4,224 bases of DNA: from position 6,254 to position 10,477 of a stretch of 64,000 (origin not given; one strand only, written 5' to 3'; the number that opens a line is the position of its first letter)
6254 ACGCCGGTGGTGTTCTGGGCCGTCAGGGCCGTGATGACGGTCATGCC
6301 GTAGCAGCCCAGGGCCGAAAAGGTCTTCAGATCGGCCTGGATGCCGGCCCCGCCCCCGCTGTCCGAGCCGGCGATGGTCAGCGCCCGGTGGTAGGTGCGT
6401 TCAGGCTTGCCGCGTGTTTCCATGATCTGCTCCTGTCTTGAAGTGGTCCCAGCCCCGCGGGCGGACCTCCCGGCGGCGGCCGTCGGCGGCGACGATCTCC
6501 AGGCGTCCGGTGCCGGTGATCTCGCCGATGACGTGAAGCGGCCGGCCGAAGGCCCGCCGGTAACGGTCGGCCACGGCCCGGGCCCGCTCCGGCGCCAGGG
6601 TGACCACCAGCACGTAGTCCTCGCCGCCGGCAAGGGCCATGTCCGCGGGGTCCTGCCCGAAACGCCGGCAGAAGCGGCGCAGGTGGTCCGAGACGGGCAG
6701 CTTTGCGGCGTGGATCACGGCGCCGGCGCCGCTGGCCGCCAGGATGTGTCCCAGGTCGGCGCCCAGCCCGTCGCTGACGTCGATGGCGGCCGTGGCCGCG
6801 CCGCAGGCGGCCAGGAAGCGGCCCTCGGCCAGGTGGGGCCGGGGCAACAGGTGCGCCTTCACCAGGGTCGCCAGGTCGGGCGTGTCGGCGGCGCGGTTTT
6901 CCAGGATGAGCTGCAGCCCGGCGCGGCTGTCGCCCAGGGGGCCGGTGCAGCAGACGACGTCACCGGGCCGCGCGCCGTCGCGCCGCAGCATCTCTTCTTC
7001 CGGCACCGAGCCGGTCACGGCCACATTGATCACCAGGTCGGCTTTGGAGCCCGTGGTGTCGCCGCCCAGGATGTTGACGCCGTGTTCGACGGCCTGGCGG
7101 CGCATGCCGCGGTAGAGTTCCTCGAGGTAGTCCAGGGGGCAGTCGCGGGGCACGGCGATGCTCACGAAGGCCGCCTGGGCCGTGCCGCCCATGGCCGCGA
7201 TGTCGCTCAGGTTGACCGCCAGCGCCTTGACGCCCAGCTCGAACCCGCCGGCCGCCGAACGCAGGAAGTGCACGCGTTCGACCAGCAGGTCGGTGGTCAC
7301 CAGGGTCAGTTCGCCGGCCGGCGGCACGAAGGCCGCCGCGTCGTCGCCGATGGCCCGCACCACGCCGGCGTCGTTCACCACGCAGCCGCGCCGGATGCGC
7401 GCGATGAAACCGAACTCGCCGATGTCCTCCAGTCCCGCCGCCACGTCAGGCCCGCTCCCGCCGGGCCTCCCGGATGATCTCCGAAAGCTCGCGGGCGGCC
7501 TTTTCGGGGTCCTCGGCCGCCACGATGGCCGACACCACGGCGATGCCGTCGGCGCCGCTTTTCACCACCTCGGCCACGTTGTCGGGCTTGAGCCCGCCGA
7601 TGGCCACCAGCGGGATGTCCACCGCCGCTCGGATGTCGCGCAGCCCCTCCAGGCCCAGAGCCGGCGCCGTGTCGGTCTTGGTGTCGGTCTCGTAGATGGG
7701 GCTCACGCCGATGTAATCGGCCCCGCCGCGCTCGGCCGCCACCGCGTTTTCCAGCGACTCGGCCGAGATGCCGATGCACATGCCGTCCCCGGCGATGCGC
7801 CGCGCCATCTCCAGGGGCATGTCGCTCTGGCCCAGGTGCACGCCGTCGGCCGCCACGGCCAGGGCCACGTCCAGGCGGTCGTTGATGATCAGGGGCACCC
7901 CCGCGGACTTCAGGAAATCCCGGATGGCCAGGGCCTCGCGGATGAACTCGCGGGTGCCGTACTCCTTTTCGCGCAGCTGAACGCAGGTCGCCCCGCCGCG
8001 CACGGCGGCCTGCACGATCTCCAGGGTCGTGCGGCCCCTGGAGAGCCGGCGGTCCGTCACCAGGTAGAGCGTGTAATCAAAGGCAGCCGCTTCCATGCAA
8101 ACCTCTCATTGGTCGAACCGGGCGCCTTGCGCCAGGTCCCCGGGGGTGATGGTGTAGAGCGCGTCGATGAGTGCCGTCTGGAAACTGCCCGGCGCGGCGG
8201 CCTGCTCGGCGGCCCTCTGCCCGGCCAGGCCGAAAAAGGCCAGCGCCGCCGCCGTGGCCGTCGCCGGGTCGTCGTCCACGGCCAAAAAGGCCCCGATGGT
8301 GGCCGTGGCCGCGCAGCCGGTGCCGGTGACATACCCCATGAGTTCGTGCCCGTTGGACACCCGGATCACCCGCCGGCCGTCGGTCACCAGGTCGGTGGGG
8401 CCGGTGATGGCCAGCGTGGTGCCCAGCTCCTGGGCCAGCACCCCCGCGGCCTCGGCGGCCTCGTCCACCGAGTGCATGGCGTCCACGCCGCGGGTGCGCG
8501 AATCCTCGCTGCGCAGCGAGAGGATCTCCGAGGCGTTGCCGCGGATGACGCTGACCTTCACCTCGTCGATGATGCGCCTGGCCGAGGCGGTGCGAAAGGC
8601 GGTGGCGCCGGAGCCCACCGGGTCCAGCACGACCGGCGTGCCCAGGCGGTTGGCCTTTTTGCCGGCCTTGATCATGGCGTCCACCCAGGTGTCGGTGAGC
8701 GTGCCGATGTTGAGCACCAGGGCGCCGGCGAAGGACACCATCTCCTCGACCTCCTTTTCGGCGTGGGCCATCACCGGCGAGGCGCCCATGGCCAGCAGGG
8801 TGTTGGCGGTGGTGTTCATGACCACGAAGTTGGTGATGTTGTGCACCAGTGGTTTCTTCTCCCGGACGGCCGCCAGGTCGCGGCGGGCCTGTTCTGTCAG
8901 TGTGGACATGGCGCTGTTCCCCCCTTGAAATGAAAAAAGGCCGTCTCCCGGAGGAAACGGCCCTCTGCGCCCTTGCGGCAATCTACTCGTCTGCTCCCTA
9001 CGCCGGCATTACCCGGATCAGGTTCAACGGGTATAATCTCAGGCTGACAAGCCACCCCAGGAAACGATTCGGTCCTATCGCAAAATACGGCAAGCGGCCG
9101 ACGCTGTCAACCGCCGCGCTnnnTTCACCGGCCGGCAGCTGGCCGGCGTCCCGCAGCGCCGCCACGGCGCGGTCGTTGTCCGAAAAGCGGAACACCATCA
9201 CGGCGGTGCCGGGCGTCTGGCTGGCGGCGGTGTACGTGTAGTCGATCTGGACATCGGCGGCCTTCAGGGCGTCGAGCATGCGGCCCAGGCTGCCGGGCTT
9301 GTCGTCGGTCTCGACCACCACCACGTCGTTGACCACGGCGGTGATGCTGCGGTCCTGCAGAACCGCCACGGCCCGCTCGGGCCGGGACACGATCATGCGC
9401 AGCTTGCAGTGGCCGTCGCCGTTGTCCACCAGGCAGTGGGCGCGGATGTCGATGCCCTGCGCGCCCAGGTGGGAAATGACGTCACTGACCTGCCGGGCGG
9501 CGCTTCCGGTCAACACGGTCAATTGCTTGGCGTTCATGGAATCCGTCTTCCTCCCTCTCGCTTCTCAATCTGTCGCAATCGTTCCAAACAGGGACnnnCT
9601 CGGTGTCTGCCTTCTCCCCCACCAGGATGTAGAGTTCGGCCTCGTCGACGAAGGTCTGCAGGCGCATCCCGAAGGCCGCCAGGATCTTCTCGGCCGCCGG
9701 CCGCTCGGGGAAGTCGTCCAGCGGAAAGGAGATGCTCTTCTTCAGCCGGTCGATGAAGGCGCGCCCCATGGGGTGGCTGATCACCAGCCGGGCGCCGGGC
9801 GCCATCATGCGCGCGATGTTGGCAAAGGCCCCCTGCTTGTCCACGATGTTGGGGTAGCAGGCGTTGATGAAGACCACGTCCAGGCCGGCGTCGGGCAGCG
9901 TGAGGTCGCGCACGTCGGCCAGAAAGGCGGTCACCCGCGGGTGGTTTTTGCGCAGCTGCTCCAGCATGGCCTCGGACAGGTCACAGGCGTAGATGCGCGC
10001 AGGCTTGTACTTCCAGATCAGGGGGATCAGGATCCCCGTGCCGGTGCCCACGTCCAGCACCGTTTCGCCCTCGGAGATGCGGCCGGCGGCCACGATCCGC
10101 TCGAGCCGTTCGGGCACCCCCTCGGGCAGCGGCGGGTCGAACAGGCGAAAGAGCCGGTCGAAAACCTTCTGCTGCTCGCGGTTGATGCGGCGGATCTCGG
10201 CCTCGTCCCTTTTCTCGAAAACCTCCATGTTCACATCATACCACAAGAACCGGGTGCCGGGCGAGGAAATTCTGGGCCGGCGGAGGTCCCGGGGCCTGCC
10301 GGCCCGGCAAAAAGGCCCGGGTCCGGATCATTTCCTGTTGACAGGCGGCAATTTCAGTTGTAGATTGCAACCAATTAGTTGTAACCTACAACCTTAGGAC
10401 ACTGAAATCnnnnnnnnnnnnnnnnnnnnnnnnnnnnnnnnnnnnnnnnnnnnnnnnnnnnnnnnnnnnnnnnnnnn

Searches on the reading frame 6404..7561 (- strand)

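Call 27: search_protein_families(library=pfam, proteins=[window:6404-7561:-], max_evalue=0.00001)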
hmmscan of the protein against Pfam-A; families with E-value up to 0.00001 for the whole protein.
window:6404-7561:- (386 aa): 2 families
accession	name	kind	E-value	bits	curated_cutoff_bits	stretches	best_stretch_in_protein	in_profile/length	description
PF00586.29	AIRS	-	4.6e-24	85.4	24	1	72-186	1-112/112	AIR synthase related protein, N-terminal domain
PF02769.27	AIRS_C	-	2.1e-13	51.1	23.1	1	198-357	1-154/156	AIR synthase related protein, C-terminal domain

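Call 31: search_protein_families(library=ncbifam, proteins=[window:6404-7561:-], max_evalue=0.00001)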
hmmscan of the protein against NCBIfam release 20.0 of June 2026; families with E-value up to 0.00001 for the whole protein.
window:6404-7561:- (386 aa): 11 families
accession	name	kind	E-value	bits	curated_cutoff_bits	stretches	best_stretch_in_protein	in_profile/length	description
TIGR01379.1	thiL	equivalog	1.2e-93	313.7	184.15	1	48-374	1-320/320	thiamine-phosphate kinase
NF004351.0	PRK05731.1-4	equivalog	7.9e-69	232.2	324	1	42-375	9-320/321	thiamine-phosphate kinase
NF004350.0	PRK05731.1-1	equivalog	4.7e-64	216.3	441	1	47-376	3-324/325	thiamine-phosphate kinase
NF004353.0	PRK05731.2-2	equivalog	6.9e-54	183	301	1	70-378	17-306/311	thiamine-phosphate kinase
NF004354.0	PRK05731.2-3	equivalog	7.6e-35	120.6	204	1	70-348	15-259/273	thiamine-phosphate kinase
TIGR00476.1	selD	equivalog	1.6e-20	73.5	125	1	67-299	40-262/311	selenide, water dikinase SelD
TIGR02124.1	hypE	equivalog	7.7e-18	64.5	251.6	1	72-362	33-316/332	hydrogenase expression/formation protein HypE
TIGR03267.1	methan_mark_2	hypoth_equivalog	5.8e-15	55.2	365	1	66-362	38-309/323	methanogenesis marker 2 protein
TIGR04049.1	AIR_rel_sll0787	hypoth_equivalog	2.2e-14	53.3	321.3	1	62-294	33-247/318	sll0787 family AIR synthase-like protein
NF010705.0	PRK14105.1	equivalog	2.3e-11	43.2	291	1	113-214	81-182/345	selenide, water dikinase SelD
NF002098.0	PRK00943.1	equivalog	1.7e-10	40.3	299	1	69-297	46-264/347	selenide, water dikinase SelD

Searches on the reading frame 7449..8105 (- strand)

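Call 27: search_protein_families(library=pfam, proteins=[window:7449-8105:-], max_evalue=0.00001)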
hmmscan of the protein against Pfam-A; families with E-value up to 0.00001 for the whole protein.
window:7449-8105:- (219 aa): 1 family
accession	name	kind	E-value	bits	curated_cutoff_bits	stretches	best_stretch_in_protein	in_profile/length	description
PF02581.23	TMP-TENI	-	4.5e-68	228.6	27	1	13-194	1-180/180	Thiamine monophosphate synthase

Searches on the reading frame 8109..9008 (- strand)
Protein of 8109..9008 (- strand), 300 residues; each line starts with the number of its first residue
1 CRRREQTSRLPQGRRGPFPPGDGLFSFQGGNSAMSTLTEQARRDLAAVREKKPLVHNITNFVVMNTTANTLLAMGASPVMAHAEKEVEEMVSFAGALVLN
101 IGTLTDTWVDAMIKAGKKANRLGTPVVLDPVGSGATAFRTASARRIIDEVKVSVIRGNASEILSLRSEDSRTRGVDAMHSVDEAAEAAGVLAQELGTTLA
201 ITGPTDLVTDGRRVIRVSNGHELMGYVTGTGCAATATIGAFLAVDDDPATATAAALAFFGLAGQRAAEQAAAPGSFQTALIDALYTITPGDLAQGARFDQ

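Call 27: search_protein_families(library=pfam, proteins=[window:8109-9008:-], max_evalue=0.00001)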
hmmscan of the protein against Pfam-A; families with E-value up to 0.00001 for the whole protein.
window:8109-9008:- (300 aa): 2 families
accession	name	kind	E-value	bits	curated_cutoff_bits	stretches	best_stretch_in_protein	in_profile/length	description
PF02110.20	HK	-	2.8e-86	289.4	27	1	45-288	1-245/247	Hydroxyethylthiazole kinase family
PF08543.17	Phos_pyr_kin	-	4.4e-07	30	27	1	83-260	48-229/246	Phosphomethylpyrimidine kinase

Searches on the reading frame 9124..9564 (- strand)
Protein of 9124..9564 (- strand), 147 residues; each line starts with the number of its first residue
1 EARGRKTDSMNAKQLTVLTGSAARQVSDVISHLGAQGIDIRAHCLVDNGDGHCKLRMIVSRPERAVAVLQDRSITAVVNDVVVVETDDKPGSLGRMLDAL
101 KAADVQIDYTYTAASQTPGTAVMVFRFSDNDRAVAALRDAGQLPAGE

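Call 27: search_protein_families(library=pfam, proteins=[window:9124-9564:-], max_evalue=0.00001)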
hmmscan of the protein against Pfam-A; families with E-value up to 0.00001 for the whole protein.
window:9124-9564:- (147 aa): 1 family
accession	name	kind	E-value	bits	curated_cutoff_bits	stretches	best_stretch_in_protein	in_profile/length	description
PF19571.5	ACT_8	-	1.5e-11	44.6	23.5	1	10-134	1-122/141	ACT domain pair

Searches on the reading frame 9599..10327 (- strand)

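Call 27: search_protein_families(library=pfam, proteins=[window:9599-10327:-], max_evalue=0.00001)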
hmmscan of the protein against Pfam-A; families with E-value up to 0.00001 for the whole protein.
window:9599-10327:- (243 aa): 6 families
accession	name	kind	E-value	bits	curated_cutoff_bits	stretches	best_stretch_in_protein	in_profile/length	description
PF08241.18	Methyltransf_11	-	4e-16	59.9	21.2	1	91-183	1-95/95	Methyltransferase domain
PF13649.12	Methyltransf_25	-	4.8e-16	59.7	27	1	90-178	1-96/97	Methyltransferase domain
PF13847.12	Methyltransf_31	-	1.4e-11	44.7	27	1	85-193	2-120/145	Methyltransferase domain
PF13489.12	Methyltransf_23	-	2.8e-11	43.9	27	1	80-202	16-135/164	Methyltransferase domain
PF08242.18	Methyltransf_12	-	6.6e-11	43.2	30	1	91-181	1-98/98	Methyltransferase domain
PF01728.25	FtsJ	-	3.9e-06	27.4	24.1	1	75-146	9-82/181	FtsJ-like methyltransferase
